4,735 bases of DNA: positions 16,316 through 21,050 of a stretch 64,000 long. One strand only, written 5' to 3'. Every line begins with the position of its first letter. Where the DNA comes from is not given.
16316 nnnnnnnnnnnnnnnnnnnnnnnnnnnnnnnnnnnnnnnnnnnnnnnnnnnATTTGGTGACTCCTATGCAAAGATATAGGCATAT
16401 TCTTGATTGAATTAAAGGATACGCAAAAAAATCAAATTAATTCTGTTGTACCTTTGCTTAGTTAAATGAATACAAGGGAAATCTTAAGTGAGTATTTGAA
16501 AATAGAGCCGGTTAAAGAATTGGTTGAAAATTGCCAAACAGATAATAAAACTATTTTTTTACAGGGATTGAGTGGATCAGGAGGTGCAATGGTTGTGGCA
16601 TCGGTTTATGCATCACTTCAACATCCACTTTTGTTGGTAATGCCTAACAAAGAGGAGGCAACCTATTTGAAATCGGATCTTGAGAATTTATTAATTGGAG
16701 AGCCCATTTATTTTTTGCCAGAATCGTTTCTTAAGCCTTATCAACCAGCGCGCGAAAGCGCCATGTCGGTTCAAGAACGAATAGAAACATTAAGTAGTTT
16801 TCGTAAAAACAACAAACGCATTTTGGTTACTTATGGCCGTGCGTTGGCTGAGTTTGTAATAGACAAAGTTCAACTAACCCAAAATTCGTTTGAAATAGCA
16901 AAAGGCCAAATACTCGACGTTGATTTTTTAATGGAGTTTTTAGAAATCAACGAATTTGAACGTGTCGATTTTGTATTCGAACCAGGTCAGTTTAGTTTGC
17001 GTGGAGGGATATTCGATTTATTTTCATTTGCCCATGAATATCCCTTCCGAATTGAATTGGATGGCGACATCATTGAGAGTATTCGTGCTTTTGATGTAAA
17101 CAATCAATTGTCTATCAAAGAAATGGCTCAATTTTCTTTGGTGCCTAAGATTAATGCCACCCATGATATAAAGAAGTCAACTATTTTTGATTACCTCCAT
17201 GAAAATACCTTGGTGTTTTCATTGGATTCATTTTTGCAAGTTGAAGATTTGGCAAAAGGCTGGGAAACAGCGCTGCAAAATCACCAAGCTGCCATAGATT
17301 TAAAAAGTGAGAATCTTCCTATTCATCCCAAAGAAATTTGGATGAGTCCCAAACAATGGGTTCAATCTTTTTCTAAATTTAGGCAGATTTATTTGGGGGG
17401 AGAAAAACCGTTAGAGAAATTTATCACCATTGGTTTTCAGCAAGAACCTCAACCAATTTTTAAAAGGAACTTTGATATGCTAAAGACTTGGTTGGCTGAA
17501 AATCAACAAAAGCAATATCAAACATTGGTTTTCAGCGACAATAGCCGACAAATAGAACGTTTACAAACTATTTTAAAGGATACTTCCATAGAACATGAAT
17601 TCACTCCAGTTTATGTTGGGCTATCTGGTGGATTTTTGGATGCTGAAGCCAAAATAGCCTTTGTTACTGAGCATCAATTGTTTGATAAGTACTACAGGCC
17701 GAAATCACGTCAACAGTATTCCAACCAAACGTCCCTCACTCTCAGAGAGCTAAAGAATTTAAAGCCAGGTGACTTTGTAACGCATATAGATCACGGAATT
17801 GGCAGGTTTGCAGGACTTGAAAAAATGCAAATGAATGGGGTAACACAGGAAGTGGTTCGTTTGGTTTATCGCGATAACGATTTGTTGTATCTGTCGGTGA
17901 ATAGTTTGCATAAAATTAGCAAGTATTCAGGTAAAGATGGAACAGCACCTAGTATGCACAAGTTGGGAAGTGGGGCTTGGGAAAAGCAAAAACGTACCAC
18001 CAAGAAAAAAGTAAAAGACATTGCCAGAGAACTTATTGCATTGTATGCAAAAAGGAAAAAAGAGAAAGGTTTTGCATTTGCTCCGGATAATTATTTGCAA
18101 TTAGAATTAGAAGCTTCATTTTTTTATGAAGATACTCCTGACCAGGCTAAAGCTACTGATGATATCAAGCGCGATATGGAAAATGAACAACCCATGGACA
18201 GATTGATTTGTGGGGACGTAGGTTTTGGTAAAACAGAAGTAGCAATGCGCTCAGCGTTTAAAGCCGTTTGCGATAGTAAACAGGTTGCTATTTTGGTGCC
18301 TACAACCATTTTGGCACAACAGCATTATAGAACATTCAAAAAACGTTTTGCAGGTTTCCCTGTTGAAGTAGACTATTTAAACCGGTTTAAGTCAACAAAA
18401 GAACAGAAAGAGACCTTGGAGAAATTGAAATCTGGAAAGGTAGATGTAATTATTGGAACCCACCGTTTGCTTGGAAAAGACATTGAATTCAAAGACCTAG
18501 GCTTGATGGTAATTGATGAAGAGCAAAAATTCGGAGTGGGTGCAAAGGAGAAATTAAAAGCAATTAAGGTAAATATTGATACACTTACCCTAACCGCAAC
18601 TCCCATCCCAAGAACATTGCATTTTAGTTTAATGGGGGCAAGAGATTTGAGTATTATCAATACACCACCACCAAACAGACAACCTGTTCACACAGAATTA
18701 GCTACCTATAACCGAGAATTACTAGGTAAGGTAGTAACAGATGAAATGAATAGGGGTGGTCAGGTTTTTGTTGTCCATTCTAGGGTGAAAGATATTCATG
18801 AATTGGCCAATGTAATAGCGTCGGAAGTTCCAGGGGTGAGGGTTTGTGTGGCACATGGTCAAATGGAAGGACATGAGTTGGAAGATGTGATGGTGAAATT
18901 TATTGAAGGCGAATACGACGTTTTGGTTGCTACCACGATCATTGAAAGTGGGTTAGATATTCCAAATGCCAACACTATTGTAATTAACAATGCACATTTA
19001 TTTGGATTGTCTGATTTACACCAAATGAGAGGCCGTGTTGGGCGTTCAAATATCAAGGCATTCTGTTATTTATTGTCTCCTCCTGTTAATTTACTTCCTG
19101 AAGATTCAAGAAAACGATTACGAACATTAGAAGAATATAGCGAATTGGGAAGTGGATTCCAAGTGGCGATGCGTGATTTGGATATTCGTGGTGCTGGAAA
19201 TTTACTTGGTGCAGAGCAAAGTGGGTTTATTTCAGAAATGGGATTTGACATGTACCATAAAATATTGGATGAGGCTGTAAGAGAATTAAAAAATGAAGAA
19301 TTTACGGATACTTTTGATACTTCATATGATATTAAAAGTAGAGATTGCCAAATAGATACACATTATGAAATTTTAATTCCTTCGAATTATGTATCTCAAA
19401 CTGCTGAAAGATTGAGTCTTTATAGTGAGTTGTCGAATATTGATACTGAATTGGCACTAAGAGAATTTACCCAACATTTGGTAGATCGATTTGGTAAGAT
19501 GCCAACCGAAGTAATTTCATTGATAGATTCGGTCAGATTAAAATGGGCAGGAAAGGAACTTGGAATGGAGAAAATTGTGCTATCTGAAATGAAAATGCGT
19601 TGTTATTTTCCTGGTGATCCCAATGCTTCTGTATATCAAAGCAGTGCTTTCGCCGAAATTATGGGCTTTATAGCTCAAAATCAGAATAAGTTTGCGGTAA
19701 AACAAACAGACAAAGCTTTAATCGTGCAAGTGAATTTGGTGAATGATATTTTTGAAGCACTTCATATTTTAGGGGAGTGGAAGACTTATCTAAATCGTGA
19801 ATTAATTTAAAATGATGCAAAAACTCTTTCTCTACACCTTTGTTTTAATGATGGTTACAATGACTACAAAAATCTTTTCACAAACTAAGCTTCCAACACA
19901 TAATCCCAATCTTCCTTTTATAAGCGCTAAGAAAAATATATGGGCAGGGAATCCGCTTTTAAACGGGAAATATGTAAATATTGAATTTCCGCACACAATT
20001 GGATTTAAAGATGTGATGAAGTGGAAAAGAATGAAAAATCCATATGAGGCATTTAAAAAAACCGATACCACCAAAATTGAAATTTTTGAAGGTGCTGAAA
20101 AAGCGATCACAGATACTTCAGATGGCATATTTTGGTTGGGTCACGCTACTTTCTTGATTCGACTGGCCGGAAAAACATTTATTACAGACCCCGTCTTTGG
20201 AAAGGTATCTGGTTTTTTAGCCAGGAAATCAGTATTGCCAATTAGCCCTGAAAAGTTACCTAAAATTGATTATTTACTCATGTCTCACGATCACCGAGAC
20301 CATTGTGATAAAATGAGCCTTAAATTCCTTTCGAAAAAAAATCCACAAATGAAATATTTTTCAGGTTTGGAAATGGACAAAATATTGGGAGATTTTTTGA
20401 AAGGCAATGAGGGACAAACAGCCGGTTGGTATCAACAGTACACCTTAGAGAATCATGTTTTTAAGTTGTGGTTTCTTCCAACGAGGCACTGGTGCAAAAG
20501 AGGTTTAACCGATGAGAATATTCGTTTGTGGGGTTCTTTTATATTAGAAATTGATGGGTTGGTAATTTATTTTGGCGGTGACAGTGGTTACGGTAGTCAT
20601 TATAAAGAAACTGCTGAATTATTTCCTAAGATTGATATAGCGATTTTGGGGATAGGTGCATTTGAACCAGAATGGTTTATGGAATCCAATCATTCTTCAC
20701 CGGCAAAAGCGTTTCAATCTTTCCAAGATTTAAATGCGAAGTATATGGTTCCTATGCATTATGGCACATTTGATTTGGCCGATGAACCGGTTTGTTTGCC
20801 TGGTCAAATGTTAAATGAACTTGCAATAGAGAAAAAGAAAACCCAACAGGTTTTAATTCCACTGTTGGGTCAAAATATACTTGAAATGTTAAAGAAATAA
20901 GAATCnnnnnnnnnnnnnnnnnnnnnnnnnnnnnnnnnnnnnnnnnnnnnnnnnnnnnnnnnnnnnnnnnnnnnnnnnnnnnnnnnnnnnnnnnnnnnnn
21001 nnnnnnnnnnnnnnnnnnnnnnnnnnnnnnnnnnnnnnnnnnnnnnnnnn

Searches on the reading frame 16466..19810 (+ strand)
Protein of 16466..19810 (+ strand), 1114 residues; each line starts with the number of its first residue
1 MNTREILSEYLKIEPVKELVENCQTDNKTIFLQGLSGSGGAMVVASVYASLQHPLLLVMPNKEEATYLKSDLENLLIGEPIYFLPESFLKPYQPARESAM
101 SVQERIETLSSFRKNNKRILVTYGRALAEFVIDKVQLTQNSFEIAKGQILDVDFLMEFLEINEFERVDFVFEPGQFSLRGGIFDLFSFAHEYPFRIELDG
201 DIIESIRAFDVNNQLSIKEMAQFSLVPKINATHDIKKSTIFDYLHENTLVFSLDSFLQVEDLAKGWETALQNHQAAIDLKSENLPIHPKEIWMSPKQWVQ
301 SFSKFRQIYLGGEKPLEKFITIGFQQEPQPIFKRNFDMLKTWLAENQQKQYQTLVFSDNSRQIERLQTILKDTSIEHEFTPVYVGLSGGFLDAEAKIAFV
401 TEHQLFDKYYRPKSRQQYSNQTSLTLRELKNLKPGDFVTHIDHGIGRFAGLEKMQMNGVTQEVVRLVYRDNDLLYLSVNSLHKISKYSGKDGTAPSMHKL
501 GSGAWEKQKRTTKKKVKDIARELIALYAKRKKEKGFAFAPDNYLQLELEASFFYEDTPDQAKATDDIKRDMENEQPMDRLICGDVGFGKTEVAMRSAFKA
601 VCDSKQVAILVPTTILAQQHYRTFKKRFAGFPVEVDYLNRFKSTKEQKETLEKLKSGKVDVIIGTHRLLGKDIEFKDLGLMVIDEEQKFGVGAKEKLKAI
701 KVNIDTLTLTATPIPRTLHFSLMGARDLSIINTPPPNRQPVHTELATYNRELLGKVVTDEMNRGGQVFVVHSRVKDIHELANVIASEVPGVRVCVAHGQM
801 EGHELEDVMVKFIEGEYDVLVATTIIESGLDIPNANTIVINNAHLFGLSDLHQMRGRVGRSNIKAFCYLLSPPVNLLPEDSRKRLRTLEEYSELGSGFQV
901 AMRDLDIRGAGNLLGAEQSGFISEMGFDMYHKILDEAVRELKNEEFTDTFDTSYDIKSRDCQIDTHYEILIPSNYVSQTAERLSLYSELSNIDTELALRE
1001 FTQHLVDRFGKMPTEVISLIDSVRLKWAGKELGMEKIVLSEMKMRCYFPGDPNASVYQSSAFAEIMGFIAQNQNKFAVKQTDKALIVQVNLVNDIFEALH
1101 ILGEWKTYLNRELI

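Call 6: search_protein_families(library=pfam, proteins=[window:16466-19810:+], max_evalue=1)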
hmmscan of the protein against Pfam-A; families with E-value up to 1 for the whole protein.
window:16466-19810:+ (1114 aa): 8 families
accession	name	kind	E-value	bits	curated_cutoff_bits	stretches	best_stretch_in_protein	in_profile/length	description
PF00271.37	Helicase_C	-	2.8e-29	102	23.5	2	753-861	6-109/110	Helicase conserved C-terminal domain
PF00270.35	DEAD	-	2.3e-25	89.7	26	1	557-717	1-163/167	DEAD/DEAH box helicase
PF03461.20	TRCF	-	2.9e-23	82.5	25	1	966-1057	2-93/95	TRCF domain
PF02559.22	CarD_TRCF_RID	-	2.7e-18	66.2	23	1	432-488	1-57/57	CarD-like/TRCF RID domain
PF17757.6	UvrB_inter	-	3.8e-18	65.8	22.9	1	143-228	2-88/91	UvrB interaction domain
PF04851.21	ResIII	-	2.6e-11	44.1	22.5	1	557-713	5-162/164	Type III restriction enzyme, res subunit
PF22590.2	Cas3-like_C_2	-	7.1e-06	26.7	27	1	764-861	2-104/106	CRISPR-associated nuclease/helicase Cas3, C-terminal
PF19833.4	RecG_dom3_C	-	0.0061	17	26.8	1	897-922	4-29/87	ATP-dependent DNA helicase RecG, domain 3, C-terminal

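Call 7: search_protein_families(library=ncbifam, proteins=[window:16466-19810:+], max_evalue=1)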
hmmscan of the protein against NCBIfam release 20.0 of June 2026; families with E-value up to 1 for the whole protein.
window:16466-19810:+ (1114 aa): 44 families (the best 25 are shown)
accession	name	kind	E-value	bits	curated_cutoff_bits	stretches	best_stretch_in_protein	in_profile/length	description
TIGR00580.2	mfd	equivalog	2.5e-297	989.1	800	2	236-1037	114-906/907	transcription-repair coupling factor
NF007966.0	PRK10689.1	equivalog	3.7e-221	736.9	1329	2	238-1041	270-1082/1148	transcription-repair coupling factor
NF008168.0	PRK10917.2-2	equivalog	5.8e-123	411.8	718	1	527-923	335-739/795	ATP-dependent DNA helicase RecG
NF008165.0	PRK10917.1-3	equivalog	6.7e-117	391.7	711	1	528-940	237-650/692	ATP-dependent DNA helicase RecG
TIGR00643.1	recG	equivalog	8e-114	381.6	659.4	1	523-923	200-608/629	ATP-dependent DNA helicase RecG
NF008170.0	PRK10917.2-4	equivalog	8.7e-100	334.9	975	1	529-921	374-770/826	ATP-dependent DNA helicase RecG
NF008163.0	PRK10917.1-1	equivalog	2.5e-99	333.4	796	1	496-923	209-644/692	ATP-dependent DNA helicase RecG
NF008164.0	PRK10917.1-2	equivalog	3.1e-97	326.5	785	1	527-921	248-645/704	ATP-dependent DNA helicase RecG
NF008166.0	PRK10917.1-4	equivalog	1.1e-92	311.3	864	1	534-921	260-655/705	ATP-dependent DNA helicase RecG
NF008167.0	PRK10917.2-1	equivalog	3.7e-78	263.4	995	1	541-925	270-690/744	ATP-dependent DNA helicase RecG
NF008169.0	PRK10917.2-3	equivalog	1.5e-58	198.8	555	1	515-943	191-605/610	ATP-dependent DNA helicase RecG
NF003673.1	PRK05298.1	equivalog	4.2e-28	98.1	743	3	15-229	17-244/653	excinuclease ABC subunit UvrB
TIGR00631.1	uvrb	equivalog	1.3e-24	86.5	750.1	2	14-229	16-244/658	excinuclease ABC subunit UvrB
NF004066.1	PRK05580.1-3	equivalog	8.4e-19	67.3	813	2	548-687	245-377/788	primosomal protein N'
TIGR00595.1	priA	equivalog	1.4e-17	63.5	230.35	2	580-688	1-104/509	replication restart helicase PriA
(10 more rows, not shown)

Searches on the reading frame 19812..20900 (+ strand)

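Call 6: search_protein_families(library=pfam, proteins=[window:19812-20900:+], max_evalue=1)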
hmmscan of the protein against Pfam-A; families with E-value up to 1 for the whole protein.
window:19812-20900:+ (362 aa): 4 families
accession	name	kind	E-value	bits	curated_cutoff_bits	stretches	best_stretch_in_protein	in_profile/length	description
PF12706.13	Lactamase_B_2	-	4.4e-24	85.6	27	1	123-317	3-200/200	Beta-lactamase superfamily domain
PF13483.12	Lactamase_B_3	-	7.9e-17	62.1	24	1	106-316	2-160/160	Beta-lactamase superfamily domain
PF00753.33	Lactamase_B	-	0.026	14.9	22.7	1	108-165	3-57/196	Metallo-beta-lactamase superfamily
PF05181.18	XPA_C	-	0.066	13.6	25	1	152-184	12-41/51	XPA protein C-terminus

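Call 7: search_protein_families(library=ncbifam, proteins=[window:19812-20900:+], max_evalue=1)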
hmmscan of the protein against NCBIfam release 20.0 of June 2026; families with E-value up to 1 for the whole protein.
window:19812-20900:+ (362 aa): 4 families
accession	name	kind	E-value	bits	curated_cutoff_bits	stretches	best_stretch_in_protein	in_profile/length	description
NF001911.0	PRK00685.1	equivalog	9.6e-18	64.5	144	1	106-324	3-201/228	metal-dependent hydrolase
NF008688.0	PRK11709.1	equivalog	1e-06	27.9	306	2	138-171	96-129/355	L-ascorbate 6-phosphate lactonase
NF058524.1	6A-MBL_enzyme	equivalog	0.08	12.1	220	1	147-177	52-82/346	anti-phage 6A-MBL system MBL-fold protein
NF008580.0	PRK11539.1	equivalog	0.091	11.1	969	1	115-191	517-591/758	ComEC family protein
